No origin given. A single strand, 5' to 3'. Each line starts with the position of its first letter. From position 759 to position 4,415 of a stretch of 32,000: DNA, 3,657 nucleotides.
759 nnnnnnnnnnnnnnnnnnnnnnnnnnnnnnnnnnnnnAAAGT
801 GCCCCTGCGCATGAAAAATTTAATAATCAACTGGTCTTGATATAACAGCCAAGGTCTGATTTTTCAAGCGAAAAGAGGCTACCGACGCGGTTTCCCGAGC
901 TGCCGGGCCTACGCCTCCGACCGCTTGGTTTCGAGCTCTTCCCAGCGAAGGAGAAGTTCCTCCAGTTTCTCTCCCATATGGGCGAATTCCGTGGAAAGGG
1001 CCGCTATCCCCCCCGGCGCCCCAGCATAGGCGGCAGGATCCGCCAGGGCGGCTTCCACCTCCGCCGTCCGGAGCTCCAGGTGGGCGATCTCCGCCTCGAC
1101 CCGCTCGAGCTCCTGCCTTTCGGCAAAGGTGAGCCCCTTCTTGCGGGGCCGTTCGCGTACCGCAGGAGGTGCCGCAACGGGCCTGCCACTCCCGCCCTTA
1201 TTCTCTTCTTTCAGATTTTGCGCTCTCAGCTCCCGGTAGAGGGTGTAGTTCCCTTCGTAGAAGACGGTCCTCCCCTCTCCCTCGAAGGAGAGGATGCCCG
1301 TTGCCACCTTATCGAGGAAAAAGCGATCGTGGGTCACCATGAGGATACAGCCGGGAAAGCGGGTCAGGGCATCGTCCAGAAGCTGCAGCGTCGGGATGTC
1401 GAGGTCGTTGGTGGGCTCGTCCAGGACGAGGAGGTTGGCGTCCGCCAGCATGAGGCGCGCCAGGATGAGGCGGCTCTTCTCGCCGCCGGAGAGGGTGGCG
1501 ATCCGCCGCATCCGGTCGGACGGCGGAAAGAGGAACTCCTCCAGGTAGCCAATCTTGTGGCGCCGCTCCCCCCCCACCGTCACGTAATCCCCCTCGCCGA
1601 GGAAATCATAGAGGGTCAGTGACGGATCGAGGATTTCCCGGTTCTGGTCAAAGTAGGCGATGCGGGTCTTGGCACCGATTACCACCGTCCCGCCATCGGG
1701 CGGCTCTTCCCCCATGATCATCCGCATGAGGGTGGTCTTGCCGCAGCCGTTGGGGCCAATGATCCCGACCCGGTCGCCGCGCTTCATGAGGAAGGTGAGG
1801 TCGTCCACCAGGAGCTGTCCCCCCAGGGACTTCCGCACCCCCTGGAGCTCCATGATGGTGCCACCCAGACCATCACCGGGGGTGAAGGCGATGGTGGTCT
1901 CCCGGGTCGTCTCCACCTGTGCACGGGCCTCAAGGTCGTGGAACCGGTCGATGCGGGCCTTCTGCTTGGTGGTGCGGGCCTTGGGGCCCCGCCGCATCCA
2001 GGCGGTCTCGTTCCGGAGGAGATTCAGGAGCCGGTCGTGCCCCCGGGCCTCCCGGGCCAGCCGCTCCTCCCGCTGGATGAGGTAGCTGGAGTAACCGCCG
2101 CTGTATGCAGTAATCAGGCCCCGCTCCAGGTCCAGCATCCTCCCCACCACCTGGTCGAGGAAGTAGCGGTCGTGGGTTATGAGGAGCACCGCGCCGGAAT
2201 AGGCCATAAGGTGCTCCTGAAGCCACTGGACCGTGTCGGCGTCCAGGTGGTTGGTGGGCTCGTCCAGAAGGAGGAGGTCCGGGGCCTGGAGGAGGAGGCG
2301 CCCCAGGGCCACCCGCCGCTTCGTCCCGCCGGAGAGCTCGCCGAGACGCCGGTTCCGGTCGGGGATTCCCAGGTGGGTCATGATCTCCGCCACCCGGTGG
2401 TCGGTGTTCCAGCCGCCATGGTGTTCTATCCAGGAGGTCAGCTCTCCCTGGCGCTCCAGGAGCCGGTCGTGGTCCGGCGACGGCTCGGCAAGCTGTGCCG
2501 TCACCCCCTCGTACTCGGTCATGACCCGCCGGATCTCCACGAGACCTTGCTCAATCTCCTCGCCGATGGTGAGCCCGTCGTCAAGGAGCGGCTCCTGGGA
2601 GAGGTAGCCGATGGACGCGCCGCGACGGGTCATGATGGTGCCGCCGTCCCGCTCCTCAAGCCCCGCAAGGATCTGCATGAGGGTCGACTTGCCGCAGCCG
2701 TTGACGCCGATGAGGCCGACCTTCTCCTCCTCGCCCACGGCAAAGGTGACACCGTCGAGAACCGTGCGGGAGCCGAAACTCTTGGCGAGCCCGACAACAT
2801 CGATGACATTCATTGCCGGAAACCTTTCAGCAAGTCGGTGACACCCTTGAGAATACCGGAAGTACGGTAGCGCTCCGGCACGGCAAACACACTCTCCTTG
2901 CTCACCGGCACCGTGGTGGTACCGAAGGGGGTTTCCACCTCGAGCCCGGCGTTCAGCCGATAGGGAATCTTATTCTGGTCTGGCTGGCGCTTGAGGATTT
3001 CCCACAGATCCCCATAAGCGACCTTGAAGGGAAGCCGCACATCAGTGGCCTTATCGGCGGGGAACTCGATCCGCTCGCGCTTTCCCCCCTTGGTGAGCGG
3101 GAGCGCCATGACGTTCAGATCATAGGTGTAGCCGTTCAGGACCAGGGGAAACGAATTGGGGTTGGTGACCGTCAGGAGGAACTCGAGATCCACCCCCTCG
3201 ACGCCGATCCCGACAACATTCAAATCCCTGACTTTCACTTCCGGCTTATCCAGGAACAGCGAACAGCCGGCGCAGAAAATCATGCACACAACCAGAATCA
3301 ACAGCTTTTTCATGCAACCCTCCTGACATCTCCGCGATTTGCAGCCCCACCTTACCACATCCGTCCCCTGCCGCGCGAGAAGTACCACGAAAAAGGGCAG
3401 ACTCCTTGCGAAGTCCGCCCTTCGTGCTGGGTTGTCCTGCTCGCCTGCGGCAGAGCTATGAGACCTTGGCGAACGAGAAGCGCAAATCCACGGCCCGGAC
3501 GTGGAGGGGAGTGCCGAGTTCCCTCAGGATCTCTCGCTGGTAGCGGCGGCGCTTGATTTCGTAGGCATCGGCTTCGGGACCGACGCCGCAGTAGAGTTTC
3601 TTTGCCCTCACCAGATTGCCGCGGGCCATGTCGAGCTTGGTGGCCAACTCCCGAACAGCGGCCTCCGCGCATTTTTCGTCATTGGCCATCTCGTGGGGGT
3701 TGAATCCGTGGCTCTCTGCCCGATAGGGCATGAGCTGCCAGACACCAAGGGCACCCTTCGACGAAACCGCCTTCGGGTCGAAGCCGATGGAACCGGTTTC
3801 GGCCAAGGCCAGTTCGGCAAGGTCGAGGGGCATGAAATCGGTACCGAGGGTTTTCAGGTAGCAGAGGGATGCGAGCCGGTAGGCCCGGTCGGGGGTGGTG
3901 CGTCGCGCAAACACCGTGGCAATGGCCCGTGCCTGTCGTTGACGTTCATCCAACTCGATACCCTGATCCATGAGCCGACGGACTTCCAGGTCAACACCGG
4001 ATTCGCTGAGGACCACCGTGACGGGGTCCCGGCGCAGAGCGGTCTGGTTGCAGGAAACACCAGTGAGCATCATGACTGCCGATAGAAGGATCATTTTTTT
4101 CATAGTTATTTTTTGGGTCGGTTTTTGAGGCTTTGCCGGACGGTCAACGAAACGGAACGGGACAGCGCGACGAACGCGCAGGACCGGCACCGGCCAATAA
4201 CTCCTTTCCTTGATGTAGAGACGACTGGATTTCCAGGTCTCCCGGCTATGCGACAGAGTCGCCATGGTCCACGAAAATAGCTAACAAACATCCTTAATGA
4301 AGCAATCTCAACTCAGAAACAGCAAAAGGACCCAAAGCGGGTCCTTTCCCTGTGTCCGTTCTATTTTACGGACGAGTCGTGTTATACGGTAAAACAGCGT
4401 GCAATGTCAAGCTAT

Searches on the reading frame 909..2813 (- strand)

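Call 34: search_protein_families(library=pfam, proteins=[window:909-2813:-], max_evalue=0.001)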
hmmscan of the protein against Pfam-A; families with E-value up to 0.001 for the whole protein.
window:909-2813:- (634 aa): 22 families
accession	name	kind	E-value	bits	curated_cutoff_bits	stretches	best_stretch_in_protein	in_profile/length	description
PF00005.33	ABC_tran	-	2.4e-55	187.3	25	2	19-188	1-137/137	ABC transporter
PF16326.10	ABC_tran_CTD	-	7.1e-17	61.8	32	1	561-628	2-68/69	ABC transporter C-terminal domain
PF13304.12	AAA_21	-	1.1e-16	62.2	27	1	88-220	187-304/304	AAA domain, putative AbiEii toxin, Type IV TA system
PF12848.13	ABC_tran_Xtn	-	1.6e-11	44.5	25.9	1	227-303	1-79/85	ABC transporter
PF02463.25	SMC_N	-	9.2e-10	38.8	40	0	350-366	28-44/220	RecF/RecN/SMC N terminal domain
PF00006.31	ATP-synt_ab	-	1.4e-06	28.6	29.5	1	338-379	6-46/213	ATP synthase alpha/beta family, nucleotide-binding domain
PF13604.12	AAA_30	-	7.3e-06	26.3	27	0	348-452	20-82/191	AAA domain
PF13191.12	AAA_16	-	1.3e-05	26.3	32.6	0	349-481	27-154/167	AAA ATPase domain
PF13555.12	AAA_29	-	1.9e-05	24.7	27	0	20-46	13-39/61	P-loop containing region of AAA domain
PF13476.12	AAA_23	-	2.8e-05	25.3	27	0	350-366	23-39/201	AAA domain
PF13173.12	AAA_14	-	6.1e-05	23.5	27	0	349-389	5-36/129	AAA domain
PF13175.12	AAA_15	-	0.00016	21.8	32.1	0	33-50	27-44/374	AAA ATPase domain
PF05729.18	NACHT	-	0.00019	21.7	26.7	0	349-367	3-21/167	NACHT domain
PF13238.12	AAA_18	-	0.0002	22.3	29.4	0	32-153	1-102/128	AAA domain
PF00931.28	NB-ARC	-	0.0002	21.2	23.5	0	347-368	19-40/248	NB-ARC domain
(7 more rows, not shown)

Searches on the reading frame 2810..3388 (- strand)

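Call 34: search_protein_families(library=pfam, proteins=[window:2810-3388:-], max_evalue=0.001)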
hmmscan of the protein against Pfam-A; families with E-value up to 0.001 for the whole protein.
window:2810-3388:- (192 aa): 1 family
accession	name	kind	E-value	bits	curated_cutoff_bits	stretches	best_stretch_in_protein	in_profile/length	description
PF03168.19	LEA_2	-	1.3e-22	80.5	25.4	1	72-165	2-97/98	Late embryogenesis abundant protein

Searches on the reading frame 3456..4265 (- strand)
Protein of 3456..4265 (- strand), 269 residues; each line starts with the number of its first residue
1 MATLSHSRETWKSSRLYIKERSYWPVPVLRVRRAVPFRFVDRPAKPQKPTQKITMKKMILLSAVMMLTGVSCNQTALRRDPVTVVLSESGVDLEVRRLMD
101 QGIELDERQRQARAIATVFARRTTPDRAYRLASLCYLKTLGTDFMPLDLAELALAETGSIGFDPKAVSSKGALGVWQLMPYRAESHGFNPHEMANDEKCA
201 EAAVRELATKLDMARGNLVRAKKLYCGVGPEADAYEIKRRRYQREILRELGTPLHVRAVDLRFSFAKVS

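Call 34: search_protein_families(library=pfam, proteins=[window:3456-4265:-], max_evalue=0.001)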
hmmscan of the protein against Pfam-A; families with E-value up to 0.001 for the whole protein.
window:3456-4265:- (269 aa): 1 family
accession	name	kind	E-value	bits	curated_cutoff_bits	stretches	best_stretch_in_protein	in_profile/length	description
PF01464.25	SLT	-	4.4e-07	29.9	21.3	1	154-223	20-92/117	Transglycosylase SLT domain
